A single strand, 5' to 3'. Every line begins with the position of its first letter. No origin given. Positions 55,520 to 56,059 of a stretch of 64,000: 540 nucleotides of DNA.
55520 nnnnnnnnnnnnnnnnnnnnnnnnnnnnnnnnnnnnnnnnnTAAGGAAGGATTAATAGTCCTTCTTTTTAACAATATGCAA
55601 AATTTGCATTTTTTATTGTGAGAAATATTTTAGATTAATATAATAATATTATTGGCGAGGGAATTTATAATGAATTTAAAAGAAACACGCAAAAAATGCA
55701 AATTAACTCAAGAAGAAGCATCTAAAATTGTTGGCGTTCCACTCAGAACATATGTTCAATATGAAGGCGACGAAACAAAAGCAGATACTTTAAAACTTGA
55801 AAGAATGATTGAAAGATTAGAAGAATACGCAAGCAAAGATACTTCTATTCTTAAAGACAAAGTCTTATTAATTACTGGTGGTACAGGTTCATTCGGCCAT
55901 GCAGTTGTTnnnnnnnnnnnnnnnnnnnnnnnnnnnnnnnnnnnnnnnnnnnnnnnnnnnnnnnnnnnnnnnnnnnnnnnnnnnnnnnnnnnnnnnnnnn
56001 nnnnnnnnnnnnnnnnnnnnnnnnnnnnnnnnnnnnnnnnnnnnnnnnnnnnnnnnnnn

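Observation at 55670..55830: XRE-family helix-turn-helix fused to the N-terminus of the FnlA/CapE UDP-GlcNAc 4,6-dehydratase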

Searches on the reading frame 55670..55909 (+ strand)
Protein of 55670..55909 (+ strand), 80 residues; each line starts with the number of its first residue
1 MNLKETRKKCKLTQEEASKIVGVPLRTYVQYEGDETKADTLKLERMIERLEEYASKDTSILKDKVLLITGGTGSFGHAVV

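Call 3: search_protein_families(library=pfam, proteins=[window:55670-55864:+], max_evalue=10)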
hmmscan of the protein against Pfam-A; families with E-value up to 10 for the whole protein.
window:55670-55864:+ (65 aa): 8 families
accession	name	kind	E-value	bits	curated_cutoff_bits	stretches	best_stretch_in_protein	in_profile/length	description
PF01381.28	HTH_3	-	3.6e-07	30.6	23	1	3-50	1-48/55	Helix-turn-helix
PF12844.13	HTH_19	-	1.1e-05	25.7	30.2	1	2-53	3-51/64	Helix-turn-helix domain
PF15731.11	MqsA_antitoxin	-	8.1e-05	23.2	30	1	3-50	74-123/131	Antitoxin component of bacterial toxin-antitoxin system, MqsA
PF20432.4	Xre-like-HTH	-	0.0056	17.4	25.8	1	11-36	23-48/63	Antitoxin Xre-like helix-turn-helix domain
PF13560.12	HTH_31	-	0.023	15.4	27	1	3-48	6-52/64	Helix-turn-helix domain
PF13419.12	HAD_2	-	0.028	15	23.8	1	6-57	27-76/178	Haloacid dehalogenase-like hydrolase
PF20787.2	SPP1_GP23-1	-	0.068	13.5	27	1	9-25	27-43/47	SPP1 phage GP23.1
PF02022.25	Integrase_Zn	-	0.18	12.3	22.6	1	2-21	11-30/38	Integrase Zinc binding domain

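Call 4: search_protein_families(library=ncbifam, proteins=[window:55670-55864:+], max_evalue=10)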
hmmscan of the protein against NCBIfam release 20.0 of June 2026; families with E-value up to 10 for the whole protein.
window:55670-55864:+ (65 aa): 9 families
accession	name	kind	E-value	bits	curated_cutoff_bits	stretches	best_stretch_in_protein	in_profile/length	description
TIGR03830.1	CxxCG_CxxCG_HTH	subfamily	8.1e-06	25.7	61.8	1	3-40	70-107/127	type II TA system antitoxin MqsA family protein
NF007257.0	PRK09706.1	subfamily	0.00011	22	101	1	3-50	10-57/135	transcriptional repressor DicA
NF041951.1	phage_RstR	subfamily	0.00017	21.8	80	1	2-47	6-51/108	RstR family transcriptional repressor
TIGR03070.1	couple_hipB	subfamily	0.00022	21.1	71.65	1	2-45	6-49/58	type II toxin-antitoxin system Y4mF family antitoxin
NF040522.1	VC1465_fam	subfamily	0.00031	20.8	70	1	3-47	1-47/111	VC1465 family Xer recombination activation factor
NF041575.1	antitoxPezA_Strep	equivalog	0.001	19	290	1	2-49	5-52/158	type II toxin-antitoxin system antitoxin PezA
NF049845.1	Xre_ParS_antitoxin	subfamily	0.022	14.8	90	1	3-49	7-53/112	type II RES/Xre toxin-antitoxin system antitoxin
NF003162.0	PRK04140.1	equivalog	0.029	13.4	263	1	2-61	130-189/317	transcriptional regulator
NF007271.0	PRK09726.1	equivalog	0.082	12.9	79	1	3-43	17-57/88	type II toxin-antitoxin system antitoxin HipB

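Call 33: search_protein_representatives(protein=window:55670-55909:+)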
Query: 80 residues. Proteins with E-value up to 0.001 (for the whole library): 174; up to 1e-10: 17; up to 1e-30: 2. The best 150 are listed.
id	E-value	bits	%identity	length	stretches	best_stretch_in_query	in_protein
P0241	2.6e-33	129.5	82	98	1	1-80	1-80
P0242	1.5e-31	124.0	82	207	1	1-80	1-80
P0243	5.3e-26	106.4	75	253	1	1-80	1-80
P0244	3.1e-23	97.6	66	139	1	1-79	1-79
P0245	1.6e-22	95.4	70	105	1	1-69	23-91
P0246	4.7e-22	93.9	63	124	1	1-80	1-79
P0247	9.9e-22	92.9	73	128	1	1-66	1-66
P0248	1.3e-18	83.0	62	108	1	1-73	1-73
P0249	5.5e-16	74.7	56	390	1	3-79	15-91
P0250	6.8e-15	71.2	62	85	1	1-65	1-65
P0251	1.8e-13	66.7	71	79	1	1-52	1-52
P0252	5.2e-13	65.3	70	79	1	10-59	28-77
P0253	4.8e-12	62.2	60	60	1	1-60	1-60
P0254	6.6e-12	61.8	57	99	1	1-65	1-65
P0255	7.7e-12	61.6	66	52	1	1-50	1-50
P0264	5.7e-09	52.5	51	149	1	1-57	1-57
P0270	9.9e-08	48.6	51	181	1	1-57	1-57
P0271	1.1e-07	48.4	47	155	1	1-58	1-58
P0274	1.4e-07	48.0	47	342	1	1-80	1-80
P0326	1.3e-05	41.9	45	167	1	1-76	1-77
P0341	2.4e-05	41.0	42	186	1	1-66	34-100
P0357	1.0e-04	39.0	39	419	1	1-76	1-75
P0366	1.9e-04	38.1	41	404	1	4-57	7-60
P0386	4.8e-04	36.9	47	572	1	1-57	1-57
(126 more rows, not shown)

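Call 34: search_protein_families(library=pfam, proteins=[P0249, P0274, P0357, P0366, P0386, P0243, P0264, P0270, P0326, P0341], max_evalue=0.001)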
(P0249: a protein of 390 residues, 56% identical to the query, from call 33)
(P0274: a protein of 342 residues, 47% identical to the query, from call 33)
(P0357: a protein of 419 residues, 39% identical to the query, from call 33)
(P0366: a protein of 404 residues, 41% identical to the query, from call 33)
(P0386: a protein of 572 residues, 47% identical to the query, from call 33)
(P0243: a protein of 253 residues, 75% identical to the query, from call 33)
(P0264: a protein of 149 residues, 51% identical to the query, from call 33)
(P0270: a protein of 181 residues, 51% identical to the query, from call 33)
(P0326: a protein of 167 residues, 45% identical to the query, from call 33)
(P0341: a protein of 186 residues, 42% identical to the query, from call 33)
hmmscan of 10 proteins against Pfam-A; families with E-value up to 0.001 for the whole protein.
P0249 (390 aa): 15 families
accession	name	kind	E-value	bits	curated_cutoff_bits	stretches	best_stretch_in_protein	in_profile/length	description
PF02719.21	Polysacc_synt_2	-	9.7e-69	232.2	20.2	1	78-352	1-291/293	Polysaccharide biosynthesis protein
PF01370.27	Epimerase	-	2.4e-18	66.8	20.9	1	78-203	1-122/240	NAD dependent epimerase/dehydratase family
PF01073.25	3Beta_HSD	-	3.2e-15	56.3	22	1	79-203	1-123/280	3-beta hydroxysteroid dehydrogenase/isomerase family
PF16363.11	GDP_Man_Dehyd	-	6.2e-11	42.8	27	1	79-196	1-130/332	GDP-mannose 4,6 dehydratase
PF05368.20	NmrA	-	4.9e-10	39.9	27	1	75-280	2-185/298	NmrA-like family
PF13460.12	NAD_binding_10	-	9.5e-10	39.1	27.2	1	82-217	1-121/184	NAD(P)H-binding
PF08485.16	Polysacc_syn_2C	-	3.1e-09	36.8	25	1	355-387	1-34/48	Polysaccharide biosynthesis protein C-terminal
PF08659.16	KR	-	6.1e-07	30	22.6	1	77-146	2-76/180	KR domain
PF01381.28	HTH_3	-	7.3e-07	29.6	23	1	15-58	1-44/55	Helix-turn-helix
PF04321.23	RmlD_sub_bind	-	1.4e-05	24.7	27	1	78-196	3-102/287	RmlD substrate binding domain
PF07993.18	NAD_binding_4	-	1.7e-05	24.6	20.1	1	82-204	3-145/258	Male sterility protein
PF15731.11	MqsA_antitoxin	-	0.00018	22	30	1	11-65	70-123/131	Antitoxin component of bacterial toxin-antitoxin system, MqsA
PF00106.31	adh_short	-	0.00019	21.4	26.6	1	77-154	2-87/195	short chain dehydrogenase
PF03807.23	F420_oxidored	-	0.00036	21.5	21.6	1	78-121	2-45/94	NADP oxidoreductase coenzyme F420-dependent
PF01488.26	Shikimate_DH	-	0.00088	19.8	24.3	0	73-153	10-84/138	Shikimate / quinate 5-dehydrogenase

P0274 (342 aa): 12 families
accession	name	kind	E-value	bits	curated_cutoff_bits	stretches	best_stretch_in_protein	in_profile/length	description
PF02719.21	Polysacc_synt_2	-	2.4e-77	260.5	20.2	1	66-332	1-283/293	Polysaccharide biosynthesis protein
PF01073.25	3Beta_HSD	-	1.1e-23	84.2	22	1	67-193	1-127/280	3-beta hydroxysteroid dehydrogenase/isomerase family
PF01370.27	Epimerase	-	1.2e-23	84.3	20.9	1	66-192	1-123/240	NAD dependent epimerase/dehydratase family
PF16363.11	GDP_Man_Dehyd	-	9.9e-17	61.8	27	1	67-188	1-133/332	GDP-mannose 4,6 dehydratase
PF13460.12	NAD_binding_10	-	3e-12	47.2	27.2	1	70-228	1-148/184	NAD(P)H-binding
PF04321.23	RmlD_sub_bind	-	3.3e-12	46.5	27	1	66-189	3-106/287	RmlD substrate binding domain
PF05368.20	NmrA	-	3.2e-10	40.5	27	1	64-182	3-106/298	NmrA-like family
PF07993.18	NAD_binding_4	-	4.8e-10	39.5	20.1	1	68-191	1-143/258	Male sterility protein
PF08659.16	KR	-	7.6e-07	29.7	22.6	1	66-131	3-73/180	KR domain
PF00106.31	adh_short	-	1.1e-06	28.7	26.6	1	65-189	2-142/195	short chain dehydrogenase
PF01381.28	HTH_3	-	0.00014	22.3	23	1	5-40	3-38/55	Helix-turn-helix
PF03435.24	Sacchrp_dh_NADP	-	0.00048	20.9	25.1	0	66-139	1-75/129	Saccharopine dehydrogenase NADP binding domain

P0357 (419 aa): 3 families
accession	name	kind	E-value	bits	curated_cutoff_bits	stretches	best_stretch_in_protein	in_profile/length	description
PF00984.24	UDPG_MGDP_dh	-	3.1e-21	75.7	25.4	1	234-321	1-93/94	UDP-glucose/GDP-mannose dehydrogenase family, central domain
PF03721.20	UDPG_MGDP_dh_N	-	3.9e-19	69.4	27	2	113-210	72-181/187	UDP-glucose/GDP-mannose dehydrogenase family, NAD binding domain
PF02254.24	TrkA_N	-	0.00076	20.2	23.8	0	67-106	2-42/116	TrkA-N domain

P0366 (404 aa): 4 families
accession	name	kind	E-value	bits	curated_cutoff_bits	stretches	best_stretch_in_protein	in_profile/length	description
PF13412.12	HTH_24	-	3.4e-06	27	21.9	1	342-388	1-47/48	Winged helix-turn-helix DNA-binding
PF20432.4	Xre-like-HTH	-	1e-05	26.2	25.8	0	15-42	24-51/63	Antitoxin Xre-like helix-turn-helix domain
PF01381.28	HTH_3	-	1.4e-05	25.5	23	1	6-38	1-33/55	Helix-turn-helix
PF12802.13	MarR_2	-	2.3e-05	24.9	27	1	342-395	3-57/61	MarR family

P0386 (572 aa): 6 families
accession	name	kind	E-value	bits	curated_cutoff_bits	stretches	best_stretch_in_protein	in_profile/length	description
PF12802.13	MarR_2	-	1.7e-09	38.2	27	1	503-556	3-57/61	MarR family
PF13412.12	HTH_24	-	4.3e-08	33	21.9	1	504-545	2-43/48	Winged helix-turn-helix DNA-binding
PF01381.28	HTH_3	-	3.2e-06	27.5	23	1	3-32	1-30/55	Helix-turn-helix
PF18765.7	Polbeta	-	0.00013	22.5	26.9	1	74-157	5-90/93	Polymerase beta, Nucleotidyltransferase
PF20432.4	Xre-like-HTH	-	0.00016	22.3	25.8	0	11-28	23-40/63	Antitoxin Xre-like helix-turn-helix domain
PF12840.13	HTH_20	-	0.00037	20.8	27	0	509-551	8-50/51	Helix-turn-helix domain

P0243 (253 aa): 13 families
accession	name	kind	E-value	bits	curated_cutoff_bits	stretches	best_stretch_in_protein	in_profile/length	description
PF02719.21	Polysacc_synt_2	-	9.2e-35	120.7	20.2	1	66-179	1-124/293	Polysaccharide biosynthesis protein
PF01370.27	Epimerase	-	1.5e-15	57.7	20.9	1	67-178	2-110/240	NAD dependent epimerase/dehydratase family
PF01073.25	3Beta_HSD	-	1.6e-14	54.1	22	1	67-178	1-111/280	3-beta hydroxysteroid dehydrogenase/isomerase family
PF13460.12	NAD_binding_10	-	8.7e-11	42.5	27.2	1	70-179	1-94/184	NAD(P)H-binding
PF16363.11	GDP_Man_Dehyd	-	2.1e-09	37.7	27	1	67-176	1-119/332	GDP-mannose 4,6 dehydratase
PF05368.20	NmrA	-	5.4e-09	36.5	27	1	63-141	2-78/298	NmrA-like family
PF04321.23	RmlD_sub_bind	-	3e-05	23.7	27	1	66-173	3-92/287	RmlD substrate binding domain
PF00106.31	adh_short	-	6.1e-05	23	26.6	1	64-133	1-71/195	short chain dehydrogenase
PF01488.26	Shikimate_DH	-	7.6e-05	23.2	24.3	1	55-143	4-86/138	Shikimate / quinate 5-dehydrogenase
PF03435.24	Sacchrp_dh_NADP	-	0.00018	22.3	25.1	1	67-140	2-76/129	Saccharopine dehydrogenase NADP binding domain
PF07993.18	NAD_binding_4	-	0.00042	20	20.1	0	68-172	1-125/258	Male sterility protein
PF08659.16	KR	-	0.00049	20.5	22.6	1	66-122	3-64/180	KR domain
PF03807.23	F420_oxidored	-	0.00096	20.1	21.6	0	71-146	6-73/94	NADP oxidoreductase coenzyme F420-dependent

P0264 (149 aa): 2 families
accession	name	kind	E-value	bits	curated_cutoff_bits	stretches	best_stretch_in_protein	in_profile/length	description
PF01381.28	HTH_3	-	9.9e-07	29.1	23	1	3-36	1-34/55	Helix-turn-helix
PF12844.13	HTH_19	-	6.7e-06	26.4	30.2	1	3-54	4-52/64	Helix-turn-helix domain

P0270 (181 aa): 5 families
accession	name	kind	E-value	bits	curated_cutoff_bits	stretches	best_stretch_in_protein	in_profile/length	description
PF18765.7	Polbeta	-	1.5e-09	38.3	26.9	1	72-118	3-49/93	Polymerase beta, Nucleotidyltransferase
PF01909.29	NTP_transf_2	-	1.9e-08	35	21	1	66-110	2-43/93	Nucleotidyltransferase domain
PF01381.28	HTH_3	-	8.5e-08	32.6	23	1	3-39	1-37/55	Helix-turn-helix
PF12844.13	HTH_19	-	0.00013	22.2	30.2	1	3-55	4-53/64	Helix-turn-helix domain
PF22600.2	MTPAP-like_central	-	0.0003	21.3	27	1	63-112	24-70/139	Poly(A) RNA polymerase, mitochondrial-like, central palm domain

P0326 (167 aa): 2 families
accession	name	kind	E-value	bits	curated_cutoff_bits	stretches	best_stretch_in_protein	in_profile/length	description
PF03721.20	UDPG_MGDP_dh_N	-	7.4e-18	65.2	27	1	68-167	3-105/187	UDP-glucose/GDP-mannose dehydrogenase family, NAD binding domain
PF01381.28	HTH_3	-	2.6e-05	24.6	23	1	3-37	1-34/55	Helix-turn-helix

P0341 (186 aa): 4 families
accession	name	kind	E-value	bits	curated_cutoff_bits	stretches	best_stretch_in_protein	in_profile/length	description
PF01381.28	HTH_3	-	3.3e-07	30.7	23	1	36-69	1-34/55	Helix-turn-helix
PF18765.7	Polbeta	-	3.2e-06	27.7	26.9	1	104-186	4-88/93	Polymerase beta, Nucleotidyltransferase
PF20432.4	Xre-like-HTH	-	9.7e-05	23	25.8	1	36-64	15-44/63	Antitoxin Xre-like helix-turn-helix domain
PF12844.13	HTH_19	-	0.00014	22.1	30.2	1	36-69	4-37/64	Helix-turn-helix domain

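Call 42: find_encoding_contigs(protein=P0357, flank=4000, max_places=4)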
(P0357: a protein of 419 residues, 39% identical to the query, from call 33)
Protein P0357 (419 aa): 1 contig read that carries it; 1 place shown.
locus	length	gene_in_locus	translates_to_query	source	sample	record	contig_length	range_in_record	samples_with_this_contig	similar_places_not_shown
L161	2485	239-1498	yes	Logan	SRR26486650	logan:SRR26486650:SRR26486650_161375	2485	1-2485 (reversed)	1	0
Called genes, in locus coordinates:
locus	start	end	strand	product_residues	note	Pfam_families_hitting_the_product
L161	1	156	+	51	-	?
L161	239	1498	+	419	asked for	PF03721:UDPG_MGDP_dh_N, PF00984:UDPG_MGDP_dh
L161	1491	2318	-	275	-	-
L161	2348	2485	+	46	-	?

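Call 43: find_encoding_contigs(protein=P0249, flank=4000, max_places=4)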
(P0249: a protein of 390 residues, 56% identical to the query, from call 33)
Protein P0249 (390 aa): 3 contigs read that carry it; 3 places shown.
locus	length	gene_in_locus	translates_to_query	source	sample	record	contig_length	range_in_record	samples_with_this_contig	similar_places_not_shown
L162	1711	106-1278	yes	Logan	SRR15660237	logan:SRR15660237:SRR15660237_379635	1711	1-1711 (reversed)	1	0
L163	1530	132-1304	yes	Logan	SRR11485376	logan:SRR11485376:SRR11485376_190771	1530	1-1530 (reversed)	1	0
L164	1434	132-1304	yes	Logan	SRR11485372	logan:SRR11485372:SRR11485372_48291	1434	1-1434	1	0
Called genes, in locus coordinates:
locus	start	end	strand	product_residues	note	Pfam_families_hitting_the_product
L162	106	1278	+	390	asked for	PF01381:HTH_3 (weak), PF05368:NmrA, PF01073:3Beta_HSD, PF01370:Epimerase, PF02719:Polysacc_synt_2, PF13460:NAD_binding_10, PF16363:GDP_Man_Dehyd, PF08485:Polysacc_syn_2C, +3 more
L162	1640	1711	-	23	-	?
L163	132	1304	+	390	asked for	PF01381:HTH_3 (weak), PF05368:NmrA, PF01073:3Beta_HSD, PF01370:Epimerase, PF02719:Polysacc_synt_2, PF13460:NAD_binding_10, PF16363:GDP_Man_Dehyd, PF08485:Polysacc_syn_2C, +3 more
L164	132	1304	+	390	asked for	PF01381:HTH_3 (weak), PF05368:NmrA, PF01073:3Beta_HSD, PF01370:Epimerase, PF02719:Polysacc_synt_2, PF13460:NAD_binding_10, PF16363:GDP_Man_Dehyd, PF08485:Polysacc_syn_2C, +3 more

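Call 50: find_encoding_contigs(protein=P0274, flank=3000, max_places=2)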
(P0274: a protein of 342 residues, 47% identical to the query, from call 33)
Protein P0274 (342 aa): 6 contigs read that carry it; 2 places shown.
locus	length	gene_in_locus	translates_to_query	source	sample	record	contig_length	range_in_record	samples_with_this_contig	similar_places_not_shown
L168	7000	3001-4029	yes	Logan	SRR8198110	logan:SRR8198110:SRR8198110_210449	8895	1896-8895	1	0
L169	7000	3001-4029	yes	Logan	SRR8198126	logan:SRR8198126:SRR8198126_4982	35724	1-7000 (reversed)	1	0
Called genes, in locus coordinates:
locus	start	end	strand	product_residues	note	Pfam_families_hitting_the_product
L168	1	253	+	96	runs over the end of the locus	PF12637:TSCPD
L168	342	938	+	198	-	PF03729:DUF308 (weak)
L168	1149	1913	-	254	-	PF00072:Response_reg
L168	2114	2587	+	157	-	-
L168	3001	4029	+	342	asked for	PF04321:RmlD_sub_bind, PF05368:NmrA, PF01073:3Beta_HSD, PF01370:Epimerase, PF02719:Polysacc_synt_2, PF07993:NAD_binding_4, PF13460:NAD_binding_10, PF16363:GDP_Man_Dehyd, +2 more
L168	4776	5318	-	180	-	-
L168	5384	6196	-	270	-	PF13276:HTH_21, PF00665:rve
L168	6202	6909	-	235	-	PF13384:HTH_23 (faint), PF13518:HTH_28 (faint), PF13551:HTH_29 (faint), PF01527:HTH_Tnp_1 (weak)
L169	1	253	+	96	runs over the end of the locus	PF12637:TSCPD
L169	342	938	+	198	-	PF03729:DUF308 (weak)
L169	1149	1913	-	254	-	PF00072:Response_reg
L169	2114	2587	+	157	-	-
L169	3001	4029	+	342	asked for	PF04321:RmlD_sub_bind, PF05368:NmrA, PF01073:3Beta_HSD, PF01370:Epimerase, PF02719:Polysacc_synt_2, PF07993:NAD_binding_4, PF13460:NAD_binding_10, PF16363:GDP_Man_Dehyd, +2 more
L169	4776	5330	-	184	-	-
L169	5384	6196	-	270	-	PF13276:HTH_21, PF00665:rve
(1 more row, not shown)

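Call 67: find_encoding_contigs(protein=P0386, flank=1500, max_places=3)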
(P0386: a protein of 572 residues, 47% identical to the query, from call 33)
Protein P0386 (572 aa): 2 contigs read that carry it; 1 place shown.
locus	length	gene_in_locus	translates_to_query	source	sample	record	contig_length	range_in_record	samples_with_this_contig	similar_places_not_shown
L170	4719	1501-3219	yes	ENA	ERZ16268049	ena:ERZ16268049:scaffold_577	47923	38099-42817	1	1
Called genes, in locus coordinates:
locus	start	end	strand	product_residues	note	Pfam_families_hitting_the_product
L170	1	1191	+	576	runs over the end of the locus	PF02837:Glyco_hydro_2_N, PF22666:Glyco_hydro_2_N2 (weak)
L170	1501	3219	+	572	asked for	PF01381:HTH_3 (weak), PF12802:MarR_2, PF13412:HTH_24 (weak)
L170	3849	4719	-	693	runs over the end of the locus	-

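Call 68: find_encoding_contigs(protein=P0271, flank=1500, max_places=3)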
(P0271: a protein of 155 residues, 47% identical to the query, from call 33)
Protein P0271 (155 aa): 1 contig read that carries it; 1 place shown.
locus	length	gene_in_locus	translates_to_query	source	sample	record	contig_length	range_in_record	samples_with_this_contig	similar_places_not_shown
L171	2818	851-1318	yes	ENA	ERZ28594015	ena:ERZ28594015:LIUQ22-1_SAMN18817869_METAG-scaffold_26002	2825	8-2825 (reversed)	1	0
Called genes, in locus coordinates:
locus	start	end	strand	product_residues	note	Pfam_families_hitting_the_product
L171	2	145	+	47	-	?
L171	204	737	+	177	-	-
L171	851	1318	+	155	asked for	PF01909:NTP_transf_2 (weak), PF18765:Polbeta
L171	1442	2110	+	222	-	PF00072:Response_reg, PF00486:Trans_reg_C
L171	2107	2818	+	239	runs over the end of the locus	?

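Call 70: predict_structure(alignment_id=A4)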
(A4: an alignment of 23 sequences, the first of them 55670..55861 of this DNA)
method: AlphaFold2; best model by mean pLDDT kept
length: 64 residues; sequences in the alignment: 23
mean_pLDDT: 83.3   pTM: 0.66
mean pLDDT of the five models: 83.3, 83.2, 81.7, 81.3, 78.9
residues with pLDDT >= 90: 24; 70-90: 31; 50-70: 5; < 50: 4
segments of 3 or more residues with pLDDT < 50: 61-64
pLDDT, mean of each block of 10 residues (from residue 1): 85 92 92 85 89 73 44
secondary structure, 60 per line:
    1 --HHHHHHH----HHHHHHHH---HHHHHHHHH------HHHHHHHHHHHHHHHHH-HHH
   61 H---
elements in order: H3-9 H14-21 H25-33 H40-56 H58-61

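Call 72: find_encoding_contigs(protein=P0270, flank=1000, max_places=3)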
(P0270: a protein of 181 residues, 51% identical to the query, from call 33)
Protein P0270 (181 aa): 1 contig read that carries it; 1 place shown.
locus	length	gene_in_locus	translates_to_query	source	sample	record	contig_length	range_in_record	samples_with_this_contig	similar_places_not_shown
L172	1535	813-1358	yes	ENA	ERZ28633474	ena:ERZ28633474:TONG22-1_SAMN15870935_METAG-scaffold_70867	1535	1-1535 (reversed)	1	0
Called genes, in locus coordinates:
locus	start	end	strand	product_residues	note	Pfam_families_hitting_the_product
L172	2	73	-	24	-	?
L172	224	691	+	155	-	PF24749:DUF7695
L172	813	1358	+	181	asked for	PF01381:HTH_3, PF01909:NTP_transf_2, PF18765:Polbeta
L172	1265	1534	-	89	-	?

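Call 73: find_encoding_contigs(protein=P0366, flank=1000, max_places=3)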
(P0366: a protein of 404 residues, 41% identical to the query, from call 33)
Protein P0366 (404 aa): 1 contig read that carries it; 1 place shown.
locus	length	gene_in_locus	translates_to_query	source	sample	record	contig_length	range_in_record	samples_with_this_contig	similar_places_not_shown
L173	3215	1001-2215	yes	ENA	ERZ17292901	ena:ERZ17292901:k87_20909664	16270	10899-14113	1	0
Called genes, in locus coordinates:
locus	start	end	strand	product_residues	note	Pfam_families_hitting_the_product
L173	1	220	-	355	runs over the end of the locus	PF01032:FecCD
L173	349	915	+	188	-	PF00440:TetR_N (weak), PF14278:TetR_C_8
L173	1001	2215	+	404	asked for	PF01381:HTH_3 (faint), PF12802:MarR_2 (faint), PF13412:HTH_24 (faint), PF20432:Xre-like-HTH (faint)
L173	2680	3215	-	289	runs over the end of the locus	-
